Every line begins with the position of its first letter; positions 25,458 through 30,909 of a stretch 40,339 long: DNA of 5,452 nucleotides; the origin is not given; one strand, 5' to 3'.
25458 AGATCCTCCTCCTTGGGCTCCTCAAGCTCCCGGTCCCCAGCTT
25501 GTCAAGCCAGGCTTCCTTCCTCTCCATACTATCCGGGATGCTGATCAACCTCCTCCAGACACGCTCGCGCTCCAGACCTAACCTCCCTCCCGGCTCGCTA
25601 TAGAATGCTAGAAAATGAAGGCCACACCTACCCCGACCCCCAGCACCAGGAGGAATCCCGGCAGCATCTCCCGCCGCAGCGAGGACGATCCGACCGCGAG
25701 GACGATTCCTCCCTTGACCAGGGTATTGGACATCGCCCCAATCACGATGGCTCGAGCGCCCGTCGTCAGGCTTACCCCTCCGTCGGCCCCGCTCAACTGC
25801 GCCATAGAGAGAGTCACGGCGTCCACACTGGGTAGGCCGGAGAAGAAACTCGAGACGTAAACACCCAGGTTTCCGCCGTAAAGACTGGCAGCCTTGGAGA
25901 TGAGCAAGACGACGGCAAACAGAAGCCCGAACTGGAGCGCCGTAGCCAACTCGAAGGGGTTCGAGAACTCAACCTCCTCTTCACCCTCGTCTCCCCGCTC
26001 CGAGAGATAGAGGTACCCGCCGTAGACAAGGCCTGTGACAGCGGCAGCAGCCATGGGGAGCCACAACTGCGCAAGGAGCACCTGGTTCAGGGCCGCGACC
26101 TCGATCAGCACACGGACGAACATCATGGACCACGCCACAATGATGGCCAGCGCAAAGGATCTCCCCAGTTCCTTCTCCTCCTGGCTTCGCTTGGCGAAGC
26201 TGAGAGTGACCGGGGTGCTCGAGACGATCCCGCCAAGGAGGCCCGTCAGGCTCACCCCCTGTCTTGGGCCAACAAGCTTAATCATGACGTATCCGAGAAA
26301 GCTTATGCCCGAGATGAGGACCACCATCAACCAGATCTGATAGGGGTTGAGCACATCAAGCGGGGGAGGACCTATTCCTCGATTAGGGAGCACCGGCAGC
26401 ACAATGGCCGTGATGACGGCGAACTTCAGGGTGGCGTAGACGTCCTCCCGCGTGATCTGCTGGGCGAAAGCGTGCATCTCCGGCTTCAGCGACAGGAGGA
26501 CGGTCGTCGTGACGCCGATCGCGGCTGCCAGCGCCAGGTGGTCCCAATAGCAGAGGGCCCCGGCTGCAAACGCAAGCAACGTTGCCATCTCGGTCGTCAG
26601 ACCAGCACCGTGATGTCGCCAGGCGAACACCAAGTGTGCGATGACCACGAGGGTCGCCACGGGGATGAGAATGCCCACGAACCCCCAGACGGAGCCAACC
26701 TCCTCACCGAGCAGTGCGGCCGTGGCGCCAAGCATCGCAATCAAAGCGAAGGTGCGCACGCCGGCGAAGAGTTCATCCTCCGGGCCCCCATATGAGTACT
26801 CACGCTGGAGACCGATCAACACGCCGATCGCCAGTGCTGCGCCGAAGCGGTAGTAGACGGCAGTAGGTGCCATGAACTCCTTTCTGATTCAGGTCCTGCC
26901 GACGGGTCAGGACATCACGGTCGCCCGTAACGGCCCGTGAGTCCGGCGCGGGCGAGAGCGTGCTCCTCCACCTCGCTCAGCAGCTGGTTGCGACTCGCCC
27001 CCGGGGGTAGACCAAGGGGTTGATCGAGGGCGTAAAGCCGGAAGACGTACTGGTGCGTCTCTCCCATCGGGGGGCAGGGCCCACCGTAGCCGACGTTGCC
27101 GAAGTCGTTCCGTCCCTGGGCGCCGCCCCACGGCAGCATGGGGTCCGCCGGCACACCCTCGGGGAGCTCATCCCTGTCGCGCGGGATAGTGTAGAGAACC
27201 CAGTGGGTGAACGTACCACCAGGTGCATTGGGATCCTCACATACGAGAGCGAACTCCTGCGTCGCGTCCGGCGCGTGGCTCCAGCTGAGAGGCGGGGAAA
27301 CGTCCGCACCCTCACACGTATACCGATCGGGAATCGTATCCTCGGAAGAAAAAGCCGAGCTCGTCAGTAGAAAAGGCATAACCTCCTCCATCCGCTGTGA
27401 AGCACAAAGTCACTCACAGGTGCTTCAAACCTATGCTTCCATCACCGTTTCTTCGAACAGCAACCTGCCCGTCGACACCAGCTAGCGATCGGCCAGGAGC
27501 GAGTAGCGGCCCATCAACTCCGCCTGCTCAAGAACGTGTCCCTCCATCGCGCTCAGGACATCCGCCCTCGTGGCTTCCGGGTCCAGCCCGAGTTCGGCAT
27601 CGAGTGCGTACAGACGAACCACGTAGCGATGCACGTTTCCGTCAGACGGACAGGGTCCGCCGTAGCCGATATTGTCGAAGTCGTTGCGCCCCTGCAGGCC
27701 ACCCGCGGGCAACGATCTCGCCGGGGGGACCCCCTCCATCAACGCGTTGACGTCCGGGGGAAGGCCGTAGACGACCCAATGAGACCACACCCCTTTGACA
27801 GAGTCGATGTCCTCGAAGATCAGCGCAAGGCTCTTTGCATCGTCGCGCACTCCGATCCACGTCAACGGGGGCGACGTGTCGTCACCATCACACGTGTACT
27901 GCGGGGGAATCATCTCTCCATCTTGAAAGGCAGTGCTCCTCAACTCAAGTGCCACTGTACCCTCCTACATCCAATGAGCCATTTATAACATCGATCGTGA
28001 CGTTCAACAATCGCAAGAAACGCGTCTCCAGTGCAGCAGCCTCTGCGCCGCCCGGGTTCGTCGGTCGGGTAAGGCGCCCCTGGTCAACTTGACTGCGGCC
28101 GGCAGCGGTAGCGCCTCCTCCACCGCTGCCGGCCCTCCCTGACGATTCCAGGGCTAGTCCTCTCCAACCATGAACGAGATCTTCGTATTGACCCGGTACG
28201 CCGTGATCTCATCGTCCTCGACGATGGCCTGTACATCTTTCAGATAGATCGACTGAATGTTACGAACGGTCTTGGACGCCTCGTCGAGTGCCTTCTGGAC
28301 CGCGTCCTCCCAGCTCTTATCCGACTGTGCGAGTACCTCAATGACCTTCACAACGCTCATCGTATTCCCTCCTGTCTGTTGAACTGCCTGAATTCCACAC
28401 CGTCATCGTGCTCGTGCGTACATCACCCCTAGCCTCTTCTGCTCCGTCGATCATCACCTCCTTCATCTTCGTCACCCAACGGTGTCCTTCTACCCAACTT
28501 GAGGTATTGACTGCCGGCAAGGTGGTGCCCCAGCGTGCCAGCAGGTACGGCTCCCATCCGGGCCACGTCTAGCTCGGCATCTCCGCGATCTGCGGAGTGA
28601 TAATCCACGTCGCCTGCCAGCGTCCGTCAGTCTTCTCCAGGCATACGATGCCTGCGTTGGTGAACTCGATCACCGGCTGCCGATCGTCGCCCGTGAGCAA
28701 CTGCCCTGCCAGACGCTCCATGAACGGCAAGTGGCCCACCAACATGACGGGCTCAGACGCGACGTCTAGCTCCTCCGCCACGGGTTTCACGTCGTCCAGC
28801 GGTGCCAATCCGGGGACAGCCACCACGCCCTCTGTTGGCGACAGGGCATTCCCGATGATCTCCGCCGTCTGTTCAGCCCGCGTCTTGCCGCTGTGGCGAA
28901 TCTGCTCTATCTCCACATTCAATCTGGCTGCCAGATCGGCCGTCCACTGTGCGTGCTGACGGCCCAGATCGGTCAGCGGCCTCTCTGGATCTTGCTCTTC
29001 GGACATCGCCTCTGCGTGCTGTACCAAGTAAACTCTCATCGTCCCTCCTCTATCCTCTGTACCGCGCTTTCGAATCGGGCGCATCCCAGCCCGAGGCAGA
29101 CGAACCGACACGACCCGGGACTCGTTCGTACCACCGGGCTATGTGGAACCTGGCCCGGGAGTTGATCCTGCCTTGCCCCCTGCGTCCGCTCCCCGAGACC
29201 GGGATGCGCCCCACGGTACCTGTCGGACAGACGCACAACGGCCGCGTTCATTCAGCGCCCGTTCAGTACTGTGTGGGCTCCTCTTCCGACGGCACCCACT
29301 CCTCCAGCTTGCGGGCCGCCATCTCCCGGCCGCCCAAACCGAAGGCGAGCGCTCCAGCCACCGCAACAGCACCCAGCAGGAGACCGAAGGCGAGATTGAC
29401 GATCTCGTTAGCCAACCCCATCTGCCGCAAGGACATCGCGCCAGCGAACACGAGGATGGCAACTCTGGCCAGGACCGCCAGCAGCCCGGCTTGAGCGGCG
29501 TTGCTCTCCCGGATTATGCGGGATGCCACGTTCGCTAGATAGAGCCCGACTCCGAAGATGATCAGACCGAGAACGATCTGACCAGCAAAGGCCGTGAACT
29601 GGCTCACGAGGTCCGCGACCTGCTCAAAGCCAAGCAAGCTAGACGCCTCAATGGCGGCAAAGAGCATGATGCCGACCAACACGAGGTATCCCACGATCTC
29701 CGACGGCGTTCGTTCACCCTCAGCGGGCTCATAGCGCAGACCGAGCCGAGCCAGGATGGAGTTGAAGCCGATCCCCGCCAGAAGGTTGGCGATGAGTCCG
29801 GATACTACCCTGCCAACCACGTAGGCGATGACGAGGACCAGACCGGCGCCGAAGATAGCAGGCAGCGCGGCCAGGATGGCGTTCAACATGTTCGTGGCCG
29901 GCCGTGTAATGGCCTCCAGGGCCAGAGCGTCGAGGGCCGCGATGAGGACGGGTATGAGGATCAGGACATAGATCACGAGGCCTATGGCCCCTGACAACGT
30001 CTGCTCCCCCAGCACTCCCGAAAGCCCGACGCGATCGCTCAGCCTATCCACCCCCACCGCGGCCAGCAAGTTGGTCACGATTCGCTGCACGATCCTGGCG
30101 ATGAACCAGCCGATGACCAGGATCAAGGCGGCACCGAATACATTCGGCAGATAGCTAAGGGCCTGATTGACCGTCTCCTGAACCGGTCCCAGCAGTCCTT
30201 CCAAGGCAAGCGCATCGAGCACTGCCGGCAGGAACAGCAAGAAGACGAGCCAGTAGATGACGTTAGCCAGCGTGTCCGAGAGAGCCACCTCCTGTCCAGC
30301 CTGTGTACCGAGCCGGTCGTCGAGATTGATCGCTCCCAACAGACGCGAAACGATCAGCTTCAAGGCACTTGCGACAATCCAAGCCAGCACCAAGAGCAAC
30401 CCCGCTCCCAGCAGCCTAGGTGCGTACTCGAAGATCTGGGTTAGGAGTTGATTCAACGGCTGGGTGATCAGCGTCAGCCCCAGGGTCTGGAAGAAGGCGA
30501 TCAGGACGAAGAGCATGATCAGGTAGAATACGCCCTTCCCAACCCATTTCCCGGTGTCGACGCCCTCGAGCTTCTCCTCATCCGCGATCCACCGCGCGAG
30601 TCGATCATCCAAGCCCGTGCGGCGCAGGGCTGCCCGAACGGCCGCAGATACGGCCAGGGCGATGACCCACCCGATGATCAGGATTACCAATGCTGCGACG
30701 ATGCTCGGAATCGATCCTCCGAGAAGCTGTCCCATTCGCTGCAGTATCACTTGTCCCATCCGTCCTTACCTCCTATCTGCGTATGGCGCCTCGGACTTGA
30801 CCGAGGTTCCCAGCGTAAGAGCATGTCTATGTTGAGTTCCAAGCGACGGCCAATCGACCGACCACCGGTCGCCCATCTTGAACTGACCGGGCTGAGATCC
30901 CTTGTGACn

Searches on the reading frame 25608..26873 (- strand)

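Call 12: search_protein_families(library=pfam, proteins=[window:25608-26873:-], max_evalue=0.001)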
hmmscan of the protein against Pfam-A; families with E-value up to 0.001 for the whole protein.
window:25608-26873:- (421 aa): 2 families
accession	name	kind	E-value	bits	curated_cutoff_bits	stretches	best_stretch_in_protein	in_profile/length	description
PF13194.11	DUF4010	-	2.9e-67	226.9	30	1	185-395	1-210/210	Domain of unknown function (DUF4010)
PF02308.21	MgtC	-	2e-16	60.8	31.4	1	12-135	3-120/121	MgtC family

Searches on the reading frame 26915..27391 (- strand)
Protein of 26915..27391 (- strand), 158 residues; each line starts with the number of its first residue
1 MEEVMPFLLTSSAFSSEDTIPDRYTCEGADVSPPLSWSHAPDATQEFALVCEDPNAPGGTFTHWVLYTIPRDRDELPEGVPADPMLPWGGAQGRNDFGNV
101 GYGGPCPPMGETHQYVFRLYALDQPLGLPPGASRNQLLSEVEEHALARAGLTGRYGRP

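Call 12: search_protein_families(library=pfam, proteins=[window:26915-27391:-], max_evalue=0.001)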
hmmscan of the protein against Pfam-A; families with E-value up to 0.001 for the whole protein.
window:26915-27391:- (158 aa): 1 family
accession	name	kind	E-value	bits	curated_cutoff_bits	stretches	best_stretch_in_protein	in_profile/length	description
PF01161.25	PBP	-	6.4e-42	143.5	24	1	19-155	1-135/135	Phosphatidylethanolamine-binding protein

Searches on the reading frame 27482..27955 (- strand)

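Call 12: search_protein_families(library=pfam, proteins=[window:27482-27955:-], max_evalue=0.001)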
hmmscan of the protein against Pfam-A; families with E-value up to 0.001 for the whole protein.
window:27482-27955:- (157 aa): 1 family
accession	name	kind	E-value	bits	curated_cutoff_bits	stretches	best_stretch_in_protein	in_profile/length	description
PF01161.25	PBP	-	3.3e-39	134.8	24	1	16-151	2-135/135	Phosphatidylethanolamine-binding protein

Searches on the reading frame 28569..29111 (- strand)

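Call 12: search_protein_families(library=pfam, proteins=[window:28569-29111:-], max_evalue=0.001)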
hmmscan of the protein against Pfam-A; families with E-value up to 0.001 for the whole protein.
window:28569-29111:- (180 aa): 1 family
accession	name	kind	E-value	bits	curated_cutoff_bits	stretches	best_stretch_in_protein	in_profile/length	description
PF00300.27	His_Phos_1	-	1.5e-08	34.9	21.7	1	27-94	1-69/194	Histidine phosphatase superfamily (branch 1)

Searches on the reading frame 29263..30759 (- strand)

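Call 12: search_protein_families(library=pfam, proteins=[window:29263-30759:-], max_evalue=0.001)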
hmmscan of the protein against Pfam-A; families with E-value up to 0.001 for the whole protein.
window:29263-30759:- (498 aa): 1 family
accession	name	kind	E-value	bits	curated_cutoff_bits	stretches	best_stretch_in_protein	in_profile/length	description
PF05552.17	MS_channel_1st_1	-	1.7e-64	213.9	22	5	192-240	2-50/50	Mechanosensitive ion channel, conserved TM helix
